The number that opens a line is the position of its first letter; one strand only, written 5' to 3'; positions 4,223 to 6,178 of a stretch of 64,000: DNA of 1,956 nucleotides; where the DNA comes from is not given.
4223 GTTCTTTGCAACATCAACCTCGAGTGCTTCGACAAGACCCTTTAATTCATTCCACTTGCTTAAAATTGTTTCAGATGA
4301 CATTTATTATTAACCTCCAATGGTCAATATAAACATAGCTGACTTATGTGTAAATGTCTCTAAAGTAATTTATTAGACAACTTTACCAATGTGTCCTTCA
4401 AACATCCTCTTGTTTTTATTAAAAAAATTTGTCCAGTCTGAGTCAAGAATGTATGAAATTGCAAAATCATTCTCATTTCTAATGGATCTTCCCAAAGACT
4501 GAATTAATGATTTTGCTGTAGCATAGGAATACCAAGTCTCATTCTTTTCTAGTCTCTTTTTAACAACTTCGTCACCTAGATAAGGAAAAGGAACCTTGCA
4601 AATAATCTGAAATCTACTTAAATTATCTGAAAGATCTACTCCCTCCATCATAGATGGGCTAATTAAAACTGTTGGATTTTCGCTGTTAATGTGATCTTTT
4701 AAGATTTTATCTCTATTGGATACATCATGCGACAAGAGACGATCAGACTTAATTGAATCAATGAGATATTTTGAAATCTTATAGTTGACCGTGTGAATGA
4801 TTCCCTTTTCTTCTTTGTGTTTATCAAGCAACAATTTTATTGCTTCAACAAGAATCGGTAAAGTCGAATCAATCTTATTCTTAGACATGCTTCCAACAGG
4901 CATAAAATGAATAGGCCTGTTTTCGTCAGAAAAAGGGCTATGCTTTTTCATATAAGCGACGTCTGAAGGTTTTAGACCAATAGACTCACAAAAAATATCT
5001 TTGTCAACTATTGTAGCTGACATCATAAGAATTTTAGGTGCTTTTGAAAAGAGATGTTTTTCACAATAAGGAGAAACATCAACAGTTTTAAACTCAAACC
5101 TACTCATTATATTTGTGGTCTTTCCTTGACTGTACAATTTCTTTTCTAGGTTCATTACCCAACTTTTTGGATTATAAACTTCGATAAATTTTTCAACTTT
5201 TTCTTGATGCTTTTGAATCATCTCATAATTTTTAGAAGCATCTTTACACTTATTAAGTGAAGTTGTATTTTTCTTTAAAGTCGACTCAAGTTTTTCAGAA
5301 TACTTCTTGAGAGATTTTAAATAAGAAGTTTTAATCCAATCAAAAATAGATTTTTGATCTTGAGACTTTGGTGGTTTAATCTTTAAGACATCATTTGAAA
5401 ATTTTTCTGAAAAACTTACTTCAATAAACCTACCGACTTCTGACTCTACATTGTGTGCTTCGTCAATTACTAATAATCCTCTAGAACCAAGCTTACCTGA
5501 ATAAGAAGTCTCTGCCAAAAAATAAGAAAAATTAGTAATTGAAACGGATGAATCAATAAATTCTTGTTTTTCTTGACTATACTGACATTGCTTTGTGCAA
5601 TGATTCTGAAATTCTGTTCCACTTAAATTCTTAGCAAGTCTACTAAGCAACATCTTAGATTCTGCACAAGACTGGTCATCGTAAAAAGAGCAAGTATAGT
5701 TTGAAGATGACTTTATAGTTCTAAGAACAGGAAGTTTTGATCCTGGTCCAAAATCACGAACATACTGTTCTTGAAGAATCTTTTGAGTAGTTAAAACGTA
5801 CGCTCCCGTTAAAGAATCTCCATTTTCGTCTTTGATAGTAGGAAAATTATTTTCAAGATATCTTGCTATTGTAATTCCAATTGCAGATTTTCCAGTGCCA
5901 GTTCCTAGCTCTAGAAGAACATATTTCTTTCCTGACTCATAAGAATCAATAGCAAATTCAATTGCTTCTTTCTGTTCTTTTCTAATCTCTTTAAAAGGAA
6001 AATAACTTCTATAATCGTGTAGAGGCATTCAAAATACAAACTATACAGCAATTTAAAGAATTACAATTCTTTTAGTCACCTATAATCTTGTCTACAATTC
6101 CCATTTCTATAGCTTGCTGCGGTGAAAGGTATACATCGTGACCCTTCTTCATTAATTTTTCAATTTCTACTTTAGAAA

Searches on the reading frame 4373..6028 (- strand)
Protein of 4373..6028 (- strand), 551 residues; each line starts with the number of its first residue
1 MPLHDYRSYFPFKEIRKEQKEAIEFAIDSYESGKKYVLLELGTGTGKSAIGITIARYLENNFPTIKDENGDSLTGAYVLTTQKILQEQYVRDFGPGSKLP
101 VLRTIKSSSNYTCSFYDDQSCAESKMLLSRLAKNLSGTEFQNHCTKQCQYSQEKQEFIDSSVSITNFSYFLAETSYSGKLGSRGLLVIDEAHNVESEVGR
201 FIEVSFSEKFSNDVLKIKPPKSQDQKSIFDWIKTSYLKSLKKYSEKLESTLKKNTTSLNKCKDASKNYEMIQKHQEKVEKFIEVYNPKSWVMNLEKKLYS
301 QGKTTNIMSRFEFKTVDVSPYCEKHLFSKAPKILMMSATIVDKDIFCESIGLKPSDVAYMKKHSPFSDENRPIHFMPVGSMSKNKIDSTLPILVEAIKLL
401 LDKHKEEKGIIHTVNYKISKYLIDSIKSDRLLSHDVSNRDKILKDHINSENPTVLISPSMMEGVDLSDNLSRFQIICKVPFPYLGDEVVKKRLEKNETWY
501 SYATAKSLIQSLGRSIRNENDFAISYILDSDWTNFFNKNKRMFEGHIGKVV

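Call 8: search_protein_families(library=phrogs, proteins=[window:4373-6028:-], max_evalue=0.001)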
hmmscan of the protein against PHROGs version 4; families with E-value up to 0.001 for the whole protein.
window:4373-6028:- (551 aa): 3 families
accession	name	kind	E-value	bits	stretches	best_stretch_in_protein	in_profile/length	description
phrog_2488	-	DNA, RNA and nucleotide metabolism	1.1e-110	372.1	1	6-544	10-569/579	DNA helicase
phrog_16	-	DNA, RNA and nucleotide metabolism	1.1e-10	41.4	1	14-201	272-393/986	DNA helicase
phrog_62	-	DNA, RNA and nucleotide metabolism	8.8e-06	24.4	1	16-196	698-822/1881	DNA helicase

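Call 56: search_dna_similar(query=window:4373-6028:-, collection=phages, mode=protein, max_rows=12)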
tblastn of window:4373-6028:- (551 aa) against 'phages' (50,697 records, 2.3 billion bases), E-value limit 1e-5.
Records with a match: 497; places in all: 504; records where one place covers at least 80% of the query: 135.
Best place of each record, by identity: <60% 497.
By first word of the organism name: Salmonella 165; Vibrio 77; Klebsiella 44; Rhizobium 31; Escherichia 31; Halorubrum 29; Dickeya 19; Prevotella 15; Serratia 10; Haloarcula 9; and 26 more.
By host as written in the record: - 107; Salmonella enterica 26; Salmonella enterica subsp. enterica serovar Enteritidis PT1 21; Klebsiella pneumoniae 19; Halorubrum sp. 16; Prevotella sp. 15; Salmonella enterica subsp. enterica serovar Typhimurium 14; Escherichia coli O157:H7 11; and 146 more.
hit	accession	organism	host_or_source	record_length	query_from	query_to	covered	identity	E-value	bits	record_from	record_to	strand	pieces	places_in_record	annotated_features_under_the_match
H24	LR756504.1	uncultured phage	metagenomic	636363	15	543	96%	31.8%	9e-61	223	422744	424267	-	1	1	record has no annotation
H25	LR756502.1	uncultured phage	metagenomic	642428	16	547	97%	31.5%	3e-72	257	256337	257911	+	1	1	record has no annotation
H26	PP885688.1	Tunturiibacter phage Tunturi_5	Tunturiibacter psychrotolerans X4BP1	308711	3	543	98%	30.9%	2e-77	272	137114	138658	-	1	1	DNA helicase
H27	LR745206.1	uncultured phage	metagenomic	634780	16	529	93%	32.4%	5e-70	250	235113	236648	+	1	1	record has no annotation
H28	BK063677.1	Caudoviricetes sp. vir080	Methanobacteriales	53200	4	543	98%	30.0%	3e-51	195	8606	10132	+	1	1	DNA helicase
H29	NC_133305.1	Caudoviricetes sp. vir080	Methanobacteriales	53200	4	543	98%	30.0%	3e-51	195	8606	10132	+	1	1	DNA helicase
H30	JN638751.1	Bacillus phage G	Bacillus megaterium str. ATCC 43725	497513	10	543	97%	30.0%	2e-66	240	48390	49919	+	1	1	73: gp73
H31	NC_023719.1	Bacillus phage G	Bacillus megaterium str. ATCC 43725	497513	10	543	97%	30.0%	2e-66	240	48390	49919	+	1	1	73: DNA helicase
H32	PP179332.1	Pseudomonas phage Cygsa01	Pseudomonas syringae JD03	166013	9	543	97%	28.9%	5e-46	179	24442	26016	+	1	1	DNA helicase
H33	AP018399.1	Xanthomonas phage XacN1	Xanthomonas citri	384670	5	543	98%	28.6%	6e-54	203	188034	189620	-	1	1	ATP-dependent helicase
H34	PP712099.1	Pseudoalteromonas phage vB_Psh_XG4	Pseudoalteromonas shioyasakiensis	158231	10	543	97%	28.6%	5e-46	179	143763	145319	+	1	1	record has no annotation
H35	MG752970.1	Ralstonia phage RsoM2USA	Ralstonia solanacearum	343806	35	541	92%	29.5%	3e-50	192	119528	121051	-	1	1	hypothetical protein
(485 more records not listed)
